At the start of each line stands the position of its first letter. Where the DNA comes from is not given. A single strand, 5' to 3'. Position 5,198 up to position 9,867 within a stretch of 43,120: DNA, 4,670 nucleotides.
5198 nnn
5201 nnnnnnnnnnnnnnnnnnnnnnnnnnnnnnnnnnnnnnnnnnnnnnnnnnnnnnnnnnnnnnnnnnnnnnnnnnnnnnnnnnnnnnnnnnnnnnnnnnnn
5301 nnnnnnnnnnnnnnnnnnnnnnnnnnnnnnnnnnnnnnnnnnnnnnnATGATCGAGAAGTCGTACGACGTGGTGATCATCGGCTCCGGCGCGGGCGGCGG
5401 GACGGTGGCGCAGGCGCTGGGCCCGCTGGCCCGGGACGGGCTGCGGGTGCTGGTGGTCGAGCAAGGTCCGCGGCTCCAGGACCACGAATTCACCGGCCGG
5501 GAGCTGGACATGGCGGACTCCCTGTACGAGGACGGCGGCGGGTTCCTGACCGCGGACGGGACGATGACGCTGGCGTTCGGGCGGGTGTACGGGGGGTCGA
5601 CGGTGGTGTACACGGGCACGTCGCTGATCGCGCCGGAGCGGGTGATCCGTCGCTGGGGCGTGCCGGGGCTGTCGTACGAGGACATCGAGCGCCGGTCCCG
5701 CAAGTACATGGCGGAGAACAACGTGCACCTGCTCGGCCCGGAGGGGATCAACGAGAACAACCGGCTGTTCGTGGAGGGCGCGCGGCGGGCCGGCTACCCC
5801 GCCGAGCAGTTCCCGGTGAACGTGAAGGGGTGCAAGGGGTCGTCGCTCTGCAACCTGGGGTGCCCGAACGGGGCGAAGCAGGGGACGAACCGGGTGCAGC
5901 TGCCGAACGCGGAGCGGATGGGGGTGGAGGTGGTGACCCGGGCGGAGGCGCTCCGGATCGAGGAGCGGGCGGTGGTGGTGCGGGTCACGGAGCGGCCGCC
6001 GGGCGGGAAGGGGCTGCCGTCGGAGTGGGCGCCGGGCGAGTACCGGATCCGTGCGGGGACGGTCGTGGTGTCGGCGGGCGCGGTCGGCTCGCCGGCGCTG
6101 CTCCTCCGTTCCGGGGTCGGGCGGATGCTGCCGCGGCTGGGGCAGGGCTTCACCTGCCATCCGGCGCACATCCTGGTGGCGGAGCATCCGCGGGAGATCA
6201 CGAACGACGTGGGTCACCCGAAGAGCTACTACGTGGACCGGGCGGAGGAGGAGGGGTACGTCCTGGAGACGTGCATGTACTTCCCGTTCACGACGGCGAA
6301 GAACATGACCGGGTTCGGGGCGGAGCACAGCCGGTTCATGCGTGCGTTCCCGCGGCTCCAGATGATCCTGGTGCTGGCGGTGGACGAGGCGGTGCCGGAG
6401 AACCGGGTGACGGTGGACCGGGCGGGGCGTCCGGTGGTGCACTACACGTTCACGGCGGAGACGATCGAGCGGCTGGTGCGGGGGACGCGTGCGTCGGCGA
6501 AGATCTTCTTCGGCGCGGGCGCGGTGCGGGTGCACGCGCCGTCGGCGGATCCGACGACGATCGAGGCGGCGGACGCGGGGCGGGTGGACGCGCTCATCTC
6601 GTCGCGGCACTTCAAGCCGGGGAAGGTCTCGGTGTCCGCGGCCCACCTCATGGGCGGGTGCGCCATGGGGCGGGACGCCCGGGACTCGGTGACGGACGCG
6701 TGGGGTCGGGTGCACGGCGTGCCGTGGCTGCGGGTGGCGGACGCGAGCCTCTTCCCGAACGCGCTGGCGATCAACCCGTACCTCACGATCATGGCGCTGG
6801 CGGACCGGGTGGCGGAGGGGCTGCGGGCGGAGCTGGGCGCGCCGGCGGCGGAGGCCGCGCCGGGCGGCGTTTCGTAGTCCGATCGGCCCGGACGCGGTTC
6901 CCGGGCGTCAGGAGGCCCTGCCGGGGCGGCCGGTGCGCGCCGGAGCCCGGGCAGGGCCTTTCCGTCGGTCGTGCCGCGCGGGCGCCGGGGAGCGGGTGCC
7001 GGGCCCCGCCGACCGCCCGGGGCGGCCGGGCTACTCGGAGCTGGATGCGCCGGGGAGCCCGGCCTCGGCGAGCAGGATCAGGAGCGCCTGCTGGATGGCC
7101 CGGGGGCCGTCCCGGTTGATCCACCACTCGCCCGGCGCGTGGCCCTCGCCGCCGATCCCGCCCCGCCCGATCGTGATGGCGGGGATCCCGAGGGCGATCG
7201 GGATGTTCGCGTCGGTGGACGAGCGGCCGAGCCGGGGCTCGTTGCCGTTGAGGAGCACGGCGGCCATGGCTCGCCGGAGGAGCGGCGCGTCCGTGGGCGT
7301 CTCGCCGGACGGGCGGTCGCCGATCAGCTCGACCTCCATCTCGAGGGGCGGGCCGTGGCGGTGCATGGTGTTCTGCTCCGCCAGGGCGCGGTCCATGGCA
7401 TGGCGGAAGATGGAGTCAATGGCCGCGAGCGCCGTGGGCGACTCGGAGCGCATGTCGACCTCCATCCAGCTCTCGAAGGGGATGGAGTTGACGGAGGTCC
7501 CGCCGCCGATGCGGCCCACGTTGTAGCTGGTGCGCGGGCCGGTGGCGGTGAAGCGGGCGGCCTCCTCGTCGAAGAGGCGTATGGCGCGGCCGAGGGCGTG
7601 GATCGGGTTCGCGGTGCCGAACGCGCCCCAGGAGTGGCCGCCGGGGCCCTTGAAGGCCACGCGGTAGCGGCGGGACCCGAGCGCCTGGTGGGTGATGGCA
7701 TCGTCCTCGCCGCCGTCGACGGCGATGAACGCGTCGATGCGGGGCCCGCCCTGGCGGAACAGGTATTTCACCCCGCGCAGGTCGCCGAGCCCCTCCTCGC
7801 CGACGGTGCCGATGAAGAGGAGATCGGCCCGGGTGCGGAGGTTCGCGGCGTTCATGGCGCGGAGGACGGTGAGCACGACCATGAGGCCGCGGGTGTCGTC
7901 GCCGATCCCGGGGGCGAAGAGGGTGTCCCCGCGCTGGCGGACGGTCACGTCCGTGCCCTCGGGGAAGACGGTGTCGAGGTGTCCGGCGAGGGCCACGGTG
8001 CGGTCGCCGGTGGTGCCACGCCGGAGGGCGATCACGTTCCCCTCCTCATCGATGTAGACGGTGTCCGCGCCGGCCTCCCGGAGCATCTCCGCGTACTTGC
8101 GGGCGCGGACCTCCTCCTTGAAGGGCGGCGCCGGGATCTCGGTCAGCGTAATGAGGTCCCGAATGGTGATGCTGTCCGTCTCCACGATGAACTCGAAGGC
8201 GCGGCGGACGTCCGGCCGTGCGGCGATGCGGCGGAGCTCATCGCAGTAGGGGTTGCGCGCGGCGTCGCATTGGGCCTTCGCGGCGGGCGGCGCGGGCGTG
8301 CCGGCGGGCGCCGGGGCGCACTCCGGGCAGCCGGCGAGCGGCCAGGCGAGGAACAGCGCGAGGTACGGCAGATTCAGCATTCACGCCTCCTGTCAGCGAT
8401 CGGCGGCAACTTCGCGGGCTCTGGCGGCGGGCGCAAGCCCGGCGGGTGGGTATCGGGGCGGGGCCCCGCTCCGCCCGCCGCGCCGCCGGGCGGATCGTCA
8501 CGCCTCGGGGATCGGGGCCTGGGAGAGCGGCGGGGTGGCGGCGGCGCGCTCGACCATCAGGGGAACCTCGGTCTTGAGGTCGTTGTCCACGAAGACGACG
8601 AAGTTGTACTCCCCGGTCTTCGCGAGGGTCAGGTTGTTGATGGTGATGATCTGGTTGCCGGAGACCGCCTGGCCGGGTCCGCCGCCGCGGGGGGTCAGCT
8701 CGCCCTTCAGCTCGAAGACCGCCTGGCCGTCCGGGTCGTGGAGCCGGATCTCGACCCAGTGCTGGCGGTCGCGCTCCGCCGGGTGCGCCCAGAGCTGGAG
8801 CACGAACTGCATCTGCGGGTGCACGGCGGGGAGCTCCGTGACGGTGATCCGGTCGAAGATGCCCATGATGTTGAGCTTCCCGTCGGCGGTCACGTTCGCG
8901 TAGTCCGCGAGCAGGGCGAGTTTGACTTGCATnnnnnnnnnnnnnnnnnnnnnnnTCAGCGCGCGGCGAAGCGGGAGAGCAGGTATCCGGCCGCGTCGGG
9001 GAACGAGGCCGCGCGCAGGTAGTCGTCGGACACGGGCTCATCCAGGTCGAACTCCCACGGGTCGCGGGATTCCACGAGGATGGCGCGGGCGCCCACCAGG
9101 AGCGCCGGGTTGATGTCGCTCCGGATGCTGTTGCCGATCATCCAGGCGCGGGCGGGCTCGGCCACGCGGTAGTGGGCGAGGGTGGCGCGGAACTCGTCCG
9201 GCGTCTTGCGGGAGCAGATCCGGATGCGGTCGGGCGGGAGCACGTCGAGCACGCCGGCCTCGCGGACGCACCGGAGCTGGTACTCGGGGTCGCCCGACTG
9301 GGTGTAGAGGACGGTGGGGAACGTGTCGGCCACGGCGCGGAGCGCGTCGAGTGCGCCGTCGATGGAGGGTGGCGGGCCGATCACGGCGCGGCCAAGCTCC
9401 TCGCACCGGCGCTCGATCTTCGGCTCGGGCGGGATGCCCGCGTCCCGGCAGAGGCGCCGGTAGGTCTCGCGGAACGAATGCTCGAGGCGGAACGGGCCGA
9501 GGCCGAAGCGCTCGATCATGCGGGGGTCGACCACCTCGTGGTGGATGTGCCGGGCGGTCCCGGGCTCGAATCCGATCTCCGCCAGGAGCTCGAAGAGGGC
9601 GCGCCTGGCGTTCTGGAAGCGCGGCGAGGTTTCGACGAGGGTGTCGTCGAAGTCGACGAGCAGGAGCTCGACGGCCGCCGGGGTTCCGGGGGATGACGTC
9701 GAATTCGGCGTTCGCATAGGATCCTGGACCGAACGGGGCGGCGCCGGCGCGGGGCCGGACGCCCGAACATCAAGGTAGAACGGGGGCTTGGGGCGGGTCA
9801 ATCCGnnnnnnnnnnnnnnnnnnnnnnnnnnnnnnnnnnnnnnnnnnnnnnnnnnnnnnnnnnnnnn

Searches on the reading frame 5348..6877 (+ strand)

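Call 10: search_protein_families(library=pfam, proteins=[window:5348-6877:+], max_evalue=0.001)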
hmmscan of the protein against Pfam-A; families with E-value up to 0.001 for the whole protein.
window:5348-6877:+ (509 aa): 5 families
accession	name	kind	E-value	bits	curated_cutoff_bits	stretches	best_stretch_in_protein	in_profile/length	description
PF00732.25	GMC_oxred_N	-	1.6e-34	120.1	23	1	57-272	2-217/218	GMC oxidoreductase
PF05199.19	GMC_oxred_C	-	4.9e-24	85.9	24.6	1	351-485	4-139/139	GMC oxidoreductase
PF01266.30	DAO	-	2e-07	31.3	27.9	0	188-300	159-262/353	FAD dependent oxidoreductase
PF07992.20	Pyr_redox_2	-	0.00011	22.2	26.1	0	6-41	1-33/291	Pyridine nucleotide-disulphide oxidoreductase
PF13450.12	NAD_binding_8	-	0.0009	19.9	21.9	0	10-43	1-31/68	NAD(P)-binding Rossmann-like domain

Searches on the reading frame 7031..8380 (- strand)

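Call 10: search_protein_families(library=pfam, proteins=[window:7031-8380:-], max_evalue=0.001)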
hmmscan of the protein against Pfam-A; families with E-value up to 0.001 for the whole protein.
window:7031-8380:- (449 aa): 4 families
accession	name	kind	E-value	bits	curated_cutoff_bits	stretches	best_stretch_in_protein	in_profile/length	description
PF01546.33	Peptidase_M20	-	5.4e-17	62.8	24.6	1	130-420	1-188/206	Peptidase family M20/M25/M40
PF07687.19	M20_dimer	-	1.3e-10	41.6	21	1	235-335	5-105/107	Peptidase dimerisation domain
PF04389.22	Peptidase_M28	-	5.3e-10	39.8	21.3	1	115-223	1-94/193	Peptidase family M28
PF05343.19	Peptidase_M42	-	0.00048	19.7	23.2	0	161-224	134-191/292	M42 glutamyl aminopeptidase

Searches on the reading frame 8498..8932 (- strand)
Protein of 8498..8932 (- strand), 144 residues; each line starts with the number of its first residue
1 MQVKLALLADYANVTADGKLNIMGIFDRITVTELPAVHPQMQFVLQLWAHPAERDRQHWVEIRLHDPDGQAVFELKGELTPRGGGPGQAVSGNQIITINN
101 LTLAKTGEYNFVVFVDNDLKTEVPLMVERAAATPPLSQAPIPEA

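Call 10: search_protein_families(library=pfam, proteins=[window:8498-8932:-], max_evalue=0.001)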
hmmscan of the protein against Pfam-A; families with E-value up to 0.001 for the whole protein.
window:8498-8932:- (144 aa): 1 family
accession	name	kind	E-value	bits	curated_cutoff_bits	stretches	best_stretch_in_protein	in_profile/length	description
PF22091.2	DUF6941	-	1.5e-32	113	27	1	5-127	2-124/125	Family of unknown function (DUF6941)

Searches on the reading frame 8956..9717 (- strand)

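Call 10: search_protein_families(library=pfam, proteins=[window:8956-9717:-], max_evalue=0.001)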
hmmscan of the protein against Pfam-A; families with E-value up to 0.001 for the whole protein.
window:8956-9717:- (253 aa): 2 families
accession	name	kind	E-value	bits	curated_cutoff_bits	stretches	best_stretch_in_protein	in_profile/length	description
PF00702.32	Hydrolase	-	1.3e-07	32.6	26.4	1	17-203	2-185/191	haloacid dehalogenase-like hydrolase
PF13242.12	Hydrolase_like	-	5.1e-05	23.5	22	1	176-217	10-50/75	HAD-hyrolase-like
